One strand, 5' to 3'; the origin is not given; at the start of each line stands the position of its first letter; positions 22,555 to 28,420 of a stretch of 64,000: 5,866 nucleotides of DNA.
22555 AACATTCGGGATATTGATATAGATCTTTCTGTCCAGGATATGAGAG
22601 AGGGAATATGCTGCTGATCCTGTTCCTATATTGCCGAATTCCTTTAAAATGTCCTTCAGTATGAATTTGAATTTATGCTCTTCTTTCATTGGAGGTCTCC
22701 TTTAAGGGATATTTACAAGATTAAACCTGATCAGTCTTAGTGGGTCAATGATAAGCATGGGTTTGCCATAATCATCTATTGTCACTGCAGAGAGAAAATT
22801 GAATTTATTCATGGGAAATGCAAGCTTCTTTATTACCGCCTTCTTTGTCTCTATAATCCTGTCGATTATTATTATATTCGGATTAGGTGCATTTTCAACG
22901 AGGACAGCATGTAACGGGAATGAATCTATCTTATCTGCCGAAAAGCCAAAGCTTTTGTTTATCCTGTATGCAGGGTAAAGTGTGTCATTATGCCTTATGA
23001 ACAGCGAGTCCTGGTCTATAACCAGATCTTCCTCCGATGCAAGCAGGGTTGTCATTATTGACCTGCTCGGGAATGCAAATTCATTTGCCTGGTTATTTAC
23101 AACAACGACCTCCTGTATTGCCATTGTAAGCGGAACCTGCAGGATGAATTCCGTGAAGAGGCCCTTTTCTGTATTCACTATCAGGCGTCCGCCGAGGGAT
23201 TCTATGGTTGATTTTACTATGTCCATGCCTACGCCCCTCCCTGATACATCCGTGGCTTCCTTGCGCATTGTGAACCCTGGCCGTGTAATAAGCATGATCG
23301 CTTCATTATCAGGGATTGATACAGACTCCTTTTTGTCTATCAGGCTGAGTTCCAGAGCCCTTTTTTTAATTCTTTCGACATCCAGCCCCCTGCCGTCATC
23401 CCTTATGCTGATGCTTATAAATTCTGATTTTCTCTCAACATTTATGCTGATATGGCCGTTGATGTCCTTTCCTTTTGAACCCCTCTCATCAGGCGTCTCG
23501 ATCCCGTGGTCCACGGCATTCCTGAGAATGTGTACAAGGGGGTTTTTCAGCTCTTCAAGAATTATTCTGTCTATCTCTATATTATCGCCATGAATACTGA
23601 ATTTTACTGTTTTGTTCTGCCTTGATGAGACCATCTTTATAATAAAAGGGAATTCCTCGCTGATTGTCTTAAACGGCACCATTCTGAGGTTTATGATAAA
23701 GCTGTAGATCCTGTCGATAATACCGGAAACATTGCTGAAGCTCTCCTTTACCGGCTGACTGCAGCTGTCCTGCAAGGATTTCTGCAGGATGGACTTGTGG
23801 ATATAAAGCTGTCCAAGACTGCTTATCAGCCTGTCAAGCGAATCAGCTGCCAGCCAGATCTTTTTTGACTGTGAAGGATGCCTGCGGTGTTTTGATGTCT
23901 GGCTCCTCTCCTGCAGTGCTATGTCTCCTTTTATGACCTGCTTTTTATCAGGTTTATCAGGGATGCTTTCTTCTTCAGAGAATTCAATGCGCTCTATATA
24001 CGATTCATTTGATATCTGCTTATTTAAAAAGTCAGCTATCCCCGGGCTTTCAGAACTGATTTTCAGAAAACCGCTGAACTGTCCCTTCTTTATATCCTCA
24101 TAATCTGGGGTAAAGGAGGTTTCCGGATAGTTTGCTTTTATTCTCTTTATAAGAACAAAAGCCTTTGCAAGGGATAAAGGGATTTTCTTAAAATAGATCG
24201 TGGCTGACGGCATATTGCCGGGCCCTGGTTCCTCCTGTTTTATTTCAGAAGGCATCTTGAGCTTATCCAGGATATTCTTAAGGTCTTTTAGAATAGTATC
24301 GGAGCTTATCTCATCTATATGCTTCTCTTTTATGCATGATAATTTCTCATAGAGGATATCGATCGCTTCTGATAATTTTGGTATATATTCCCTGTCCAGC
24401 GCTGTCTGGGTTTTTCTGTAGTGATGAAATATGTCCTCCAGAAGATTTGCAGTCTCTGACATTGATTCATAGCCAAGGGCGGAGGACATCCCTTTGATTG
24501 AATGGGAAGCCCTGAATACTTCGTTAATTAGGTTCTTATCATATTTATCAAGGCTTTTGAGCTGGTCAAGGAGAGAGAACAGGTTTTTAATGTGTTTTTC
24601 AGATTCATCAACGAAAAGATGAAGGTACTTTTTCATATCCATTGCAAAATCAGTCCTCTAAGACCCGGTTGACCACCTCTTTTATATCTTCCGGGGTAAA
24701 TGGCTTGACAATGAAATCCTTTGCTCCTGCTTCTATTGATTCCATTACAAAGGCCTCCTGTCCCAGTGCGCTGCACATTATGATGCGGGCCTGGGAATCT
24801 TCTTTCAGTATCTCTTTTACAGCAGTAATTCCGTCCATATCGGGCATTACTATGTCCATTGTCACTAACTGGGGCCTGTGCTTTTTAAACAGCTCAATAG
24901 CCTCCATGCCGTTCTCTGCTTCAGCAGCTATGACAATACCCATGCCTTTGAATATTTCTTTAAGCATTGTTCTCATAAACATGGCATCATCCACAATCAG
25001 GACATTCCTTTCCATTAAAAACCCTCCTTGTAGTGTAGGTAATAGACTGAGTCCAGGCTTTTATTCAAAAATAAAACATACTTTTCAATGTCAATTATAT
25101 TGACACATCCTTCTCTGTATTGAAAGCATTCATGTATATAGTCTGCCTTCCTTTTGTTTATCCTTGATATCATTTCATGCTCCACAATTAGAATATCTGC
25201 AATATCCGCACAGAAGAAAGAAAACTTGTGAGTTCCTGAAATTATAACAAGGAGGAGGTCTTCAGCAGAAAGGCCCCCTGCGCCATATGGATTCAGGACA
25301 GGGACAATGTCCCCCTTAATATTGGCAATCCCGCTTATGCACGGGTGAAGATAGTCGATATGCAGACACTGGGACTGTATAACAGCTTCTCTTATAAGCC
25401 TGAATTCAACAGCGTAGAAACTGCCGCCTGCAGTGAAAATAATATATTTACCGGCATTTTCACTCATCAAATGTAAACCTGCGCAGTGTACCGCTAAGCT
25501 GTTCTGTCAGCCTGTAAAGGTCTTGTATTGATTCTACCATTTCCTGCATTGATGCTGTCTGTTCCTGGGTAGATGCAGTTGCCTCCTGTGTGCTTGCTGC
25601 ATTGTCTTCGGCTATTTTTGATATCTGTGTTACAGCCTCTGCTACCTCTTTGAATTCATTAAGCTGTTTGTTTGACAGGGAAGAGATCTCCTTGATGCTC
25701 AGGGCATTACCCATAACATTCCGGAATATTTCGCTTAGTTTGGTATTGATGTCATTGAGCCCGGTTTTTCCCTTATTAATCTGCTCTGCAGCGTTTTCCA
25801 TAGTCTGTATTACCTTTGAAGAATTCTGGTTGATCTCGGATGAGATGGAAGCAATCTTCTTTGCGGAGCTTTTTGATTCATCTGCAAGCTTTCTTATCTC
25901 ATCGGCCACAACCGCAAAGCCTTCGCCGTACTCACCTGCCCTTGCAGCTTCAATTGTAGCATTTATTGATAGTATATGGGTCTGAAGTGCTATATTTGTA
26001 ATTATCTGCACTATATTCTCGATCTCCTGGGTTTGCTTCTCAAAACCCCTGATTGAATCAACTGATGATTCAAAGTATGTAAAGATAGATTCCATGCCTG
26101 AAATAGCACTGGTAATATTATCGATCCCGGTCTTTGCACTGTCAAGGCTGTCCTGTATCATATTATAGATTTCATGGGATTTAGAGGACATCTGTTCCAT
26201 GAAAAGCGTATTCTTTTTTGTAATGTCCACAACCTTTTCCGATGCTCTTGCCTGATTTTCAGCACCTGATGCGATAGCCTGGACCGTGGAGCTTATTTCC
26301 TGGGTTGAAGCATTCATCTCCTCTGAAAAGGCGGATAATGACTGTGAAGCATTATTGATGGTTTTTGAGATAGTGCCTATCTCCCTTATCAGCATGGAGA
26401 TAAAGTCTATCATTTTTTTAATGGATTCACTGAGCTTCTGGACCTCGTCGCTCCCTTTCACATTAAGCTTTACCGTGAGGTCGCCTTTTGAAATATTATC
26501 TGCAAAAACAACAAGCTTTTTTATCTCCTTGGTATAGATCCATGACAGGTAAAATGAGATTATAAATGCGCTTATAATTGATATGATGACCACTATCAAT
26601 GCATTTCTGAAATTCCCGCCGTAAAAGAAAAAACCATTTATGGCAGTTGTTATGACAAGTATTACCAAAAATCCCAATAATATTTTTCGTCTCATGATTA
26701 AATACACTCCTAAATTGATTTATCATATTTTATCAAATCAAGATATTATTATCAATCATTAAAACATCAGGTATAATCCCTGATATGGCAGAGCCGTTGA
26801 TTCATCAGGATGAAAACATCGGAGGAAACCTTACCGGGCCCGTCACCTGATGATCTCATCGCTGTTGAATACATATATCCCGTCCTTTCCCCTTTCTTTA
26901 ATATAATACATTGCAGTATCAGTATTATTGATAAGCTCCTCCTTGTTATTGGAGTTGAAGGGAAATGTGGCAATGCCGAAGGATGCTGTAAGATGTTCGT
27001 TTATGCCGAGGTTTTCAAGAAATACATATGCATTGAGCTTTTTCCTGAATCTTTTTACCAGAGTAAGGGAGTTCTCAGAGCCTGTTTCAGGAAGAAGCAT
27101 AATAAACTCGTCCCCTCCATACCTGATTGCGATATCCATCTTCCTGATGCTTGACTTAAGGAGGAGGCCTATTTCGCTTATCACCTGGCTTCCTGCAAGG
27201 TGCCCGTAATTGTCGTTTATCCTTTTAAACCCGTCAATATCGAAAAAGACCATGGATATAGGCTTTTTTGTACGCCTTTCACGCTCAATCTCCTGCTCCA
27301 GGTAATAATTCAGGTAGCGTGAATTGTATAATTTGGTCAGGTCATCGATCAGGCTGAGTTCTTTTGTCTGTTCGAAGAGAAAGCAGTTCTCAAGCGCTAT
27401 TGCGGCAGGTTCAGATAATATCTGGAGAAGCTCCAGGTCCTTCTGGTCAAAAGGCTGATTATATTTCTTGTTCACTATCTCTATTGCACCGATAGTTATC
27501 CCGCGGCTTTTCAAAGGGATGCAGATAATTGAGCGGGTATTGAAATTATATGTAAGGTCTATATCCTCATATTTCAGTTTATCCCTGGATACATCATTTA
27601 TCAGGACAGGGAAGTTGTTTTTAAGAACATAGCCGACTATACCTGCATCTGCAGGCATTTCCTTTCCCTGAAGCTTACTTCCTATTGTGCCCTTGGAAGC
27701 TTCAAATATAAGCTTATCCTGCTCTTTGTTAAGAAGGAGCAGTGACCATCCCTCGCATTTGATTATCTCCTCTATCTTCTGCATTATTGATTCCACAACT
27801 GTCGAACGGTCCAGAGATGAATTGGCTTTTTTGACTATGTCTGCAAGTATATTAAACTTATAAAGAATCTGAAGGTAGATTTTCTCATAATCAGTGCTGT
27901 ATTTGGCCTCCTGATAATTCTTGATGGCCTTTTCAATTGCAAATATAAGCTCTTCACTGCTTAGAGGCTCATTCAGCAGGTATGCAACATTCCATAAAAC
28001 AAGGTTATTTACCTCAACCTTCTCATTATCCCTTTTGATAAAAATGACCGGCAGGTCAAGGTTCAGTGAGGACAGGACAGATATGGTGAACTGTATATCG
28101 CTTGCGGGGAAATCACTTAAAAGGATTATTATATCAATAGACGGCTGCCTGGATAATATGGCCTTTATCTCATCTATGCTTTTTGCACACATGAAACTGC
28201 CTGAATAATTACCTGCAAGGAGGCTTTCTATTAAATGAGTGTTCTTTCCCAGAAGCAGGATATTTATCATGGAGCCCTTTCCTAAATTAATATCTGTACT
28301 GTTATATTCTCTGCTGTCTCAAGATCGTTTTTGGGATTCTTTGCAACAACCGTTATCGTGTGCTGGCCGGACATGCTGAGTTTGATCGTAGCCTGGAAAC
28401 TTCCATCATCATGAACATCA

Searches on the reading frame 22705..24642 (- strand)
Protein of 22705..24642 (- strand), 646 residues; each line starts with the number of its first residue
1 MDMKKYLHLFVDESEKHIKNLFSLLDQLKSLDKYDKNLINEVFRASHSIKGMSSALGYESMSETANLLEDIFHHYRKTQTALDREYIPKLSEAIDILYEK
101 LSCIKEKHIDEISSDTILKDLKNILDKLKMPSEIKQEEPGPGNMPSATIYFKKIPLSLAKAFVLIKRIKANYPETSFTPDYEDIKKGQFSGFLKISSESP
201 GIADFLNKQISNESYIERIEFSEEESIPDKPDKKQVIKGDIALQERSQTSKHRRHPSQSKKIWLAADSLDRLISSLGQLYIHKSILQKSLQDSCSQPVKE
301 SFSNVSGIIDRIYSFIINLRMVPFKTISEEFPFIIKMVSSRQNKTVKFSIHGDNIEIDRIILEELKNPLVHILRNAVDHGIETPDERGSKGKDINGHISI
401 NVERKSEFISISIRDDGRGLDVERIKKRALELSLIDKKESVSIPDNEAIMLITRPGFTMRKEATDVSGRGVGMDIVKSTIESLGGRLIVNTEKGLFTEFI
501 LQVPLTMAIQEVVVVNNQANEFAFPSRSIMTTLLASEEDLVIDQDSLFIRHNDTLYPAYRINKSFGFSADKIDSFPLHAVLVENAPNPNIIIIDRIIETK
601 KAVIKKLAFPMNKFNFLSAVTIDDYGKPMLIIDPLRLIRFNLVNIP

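Call 18: search_protein_families(library=ncbifam, proteins=[window:22705-24642:-], max_evalue=1e-10)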
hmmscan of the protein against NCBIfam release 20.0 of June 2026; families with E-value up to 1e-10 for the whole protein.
window:22705-24642:- (646 aa): 2 families
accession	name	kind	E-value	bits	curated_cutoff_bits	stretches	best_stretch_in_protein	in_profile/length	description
NF041336.1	CheA_Halo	equivalog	2.7e-99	333.6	950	2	146-608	171-637/666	chemotaxis protein CheA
NF007835.0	PRK10547.1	equivalog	6.8e-72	243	793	2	232-635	249-654/670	chemotaxis protein CheA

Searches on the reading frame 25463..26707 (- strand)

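Call 18: search_protein_families(library=ncbifam, proteins=[window:25463-26707:-], max_evalue=1e-10)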
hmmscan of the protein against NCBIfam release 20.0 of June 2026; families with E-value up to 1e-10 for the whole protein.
window:25463-26707:- (415 aa): 7 families
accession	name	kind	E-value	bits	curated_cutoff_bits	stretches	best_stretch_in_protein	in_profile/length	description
NF058645.1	MCPCtpMPsAe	equivalog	5.7e-30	104.6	900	1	37-394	208-552/558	methyl-accepting chemotaxis protein CtpM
NF047851.1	MCPCitTducer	equivalog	1.3e-28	100.4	900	1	38-382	197-502/553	methyl-accepting chemotaxis citrate transducer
NF011622.0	PRK15048.1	equivalog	4.4e-26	92.1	900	1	36-390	198-509/553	methyl-accepting chemotaxis protein II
NF011615.0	PRK15041.1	equivalog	4.7e-26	91.6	947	1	38-391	200-512/554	methyl-accepting chemotaxis protein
NF007309.0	PRK09793.1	equivalog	5.3e-25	88.4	903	1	35-403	188-516/533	methyl-accepting chemotaxis protein IV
NF041847.1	transduc_aer2_vibrio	equivalog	1.1e-20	73.5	1200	1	70-394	467-749/804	aerotaxis transducer Aer2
NF050802.1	AspChtxCcaA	equivalog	2.1e-18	66.1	1300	1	62-359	415-691/700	aspartate chemotaxis receptor CcaA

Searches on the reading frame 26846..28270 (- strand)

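Call 18: search_protein_families(library=ncbifam, proteins=[window:26846-28270:-], max_evalue=1e-10)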
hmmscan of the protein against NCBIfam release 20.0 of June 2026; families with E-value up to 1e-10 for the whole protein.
window:26846-28270:- (475 aa): 18 families
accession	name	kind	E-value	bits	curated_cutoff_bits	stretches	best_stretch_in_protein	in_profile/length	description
TIGR00254.1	GGDEF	domain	2.4e-46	157.5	37.4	1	304-467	3-166/168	diguanylate cyclase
NF041606.1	dguan_cyc_DgcA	equivalog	1.1e-42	146.3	370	1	136-466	11-337/340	diguanylate cyclase DgcA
NF007135.0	PRK09581.1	equivalog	1.8e-41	142.5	474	1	300-466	286-453/457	PleD family two-component system response regulator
NF038266.1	diguan_SiaD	equivalog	1.4e-40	139.3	290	1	300-463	88-250/252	biofilm regulation diguanylate cyclase SiaD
NF051473.1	DigCycDgcsShew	equivalog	4.5e-36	124.7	400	1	268-464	97-287/291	diguanylate cyclase DgcS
NF047654.1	DiguCycDgcRLepto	equivalog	2e-35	122.2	500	1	292-465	119-293/295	diguanylate cyclase DgcR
NF007380.0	PRK09894.1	equivalog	1.2e-33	116.7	256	1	304-472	127-291/296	diguanylate cyclase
NF007423.1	PRK09966.1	equivalog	8e-33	113.9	325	1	306-458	239-390/390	diguanylate cyclase DgcN/YfiN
NF007474.0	PRK10060.1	equivalog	3e-28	98.4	782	1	301-470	232-397/663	cyclic di-GMP phosphodiesterase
NF011955.1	PRK15426.1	equivalog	5.7e-26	90.8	408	1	308-467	400-560/564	cellulose biosynthesis regulator diguanylate cyclase DgcQ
NF007298.0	PRK09776.1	equivalog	3.1e-25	88.3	1135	1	308-471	686-848/1111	diguanylate cyclase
NF040885.1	diguan_DgcJ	equivalog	5.6e-25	88.1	500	1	307-460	342-488/493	diguanylate cyclase DgcJ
NF045675.1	PhdiestaseDibA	equivalog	3e-23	82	980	1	303-473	200-368/623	phosphodiesterase DibA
NF007599.0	PRK10245.1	equivalog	1.1e-22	80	402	1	304-463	208-365/371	diguanylate cyclase AdrA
NF008467.0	PRK11359.1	equivalog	2.2e-18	65.6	857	1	144-471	260-534/800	oxygen-sensing cyclic-di-GMP phosphodiesterase DosP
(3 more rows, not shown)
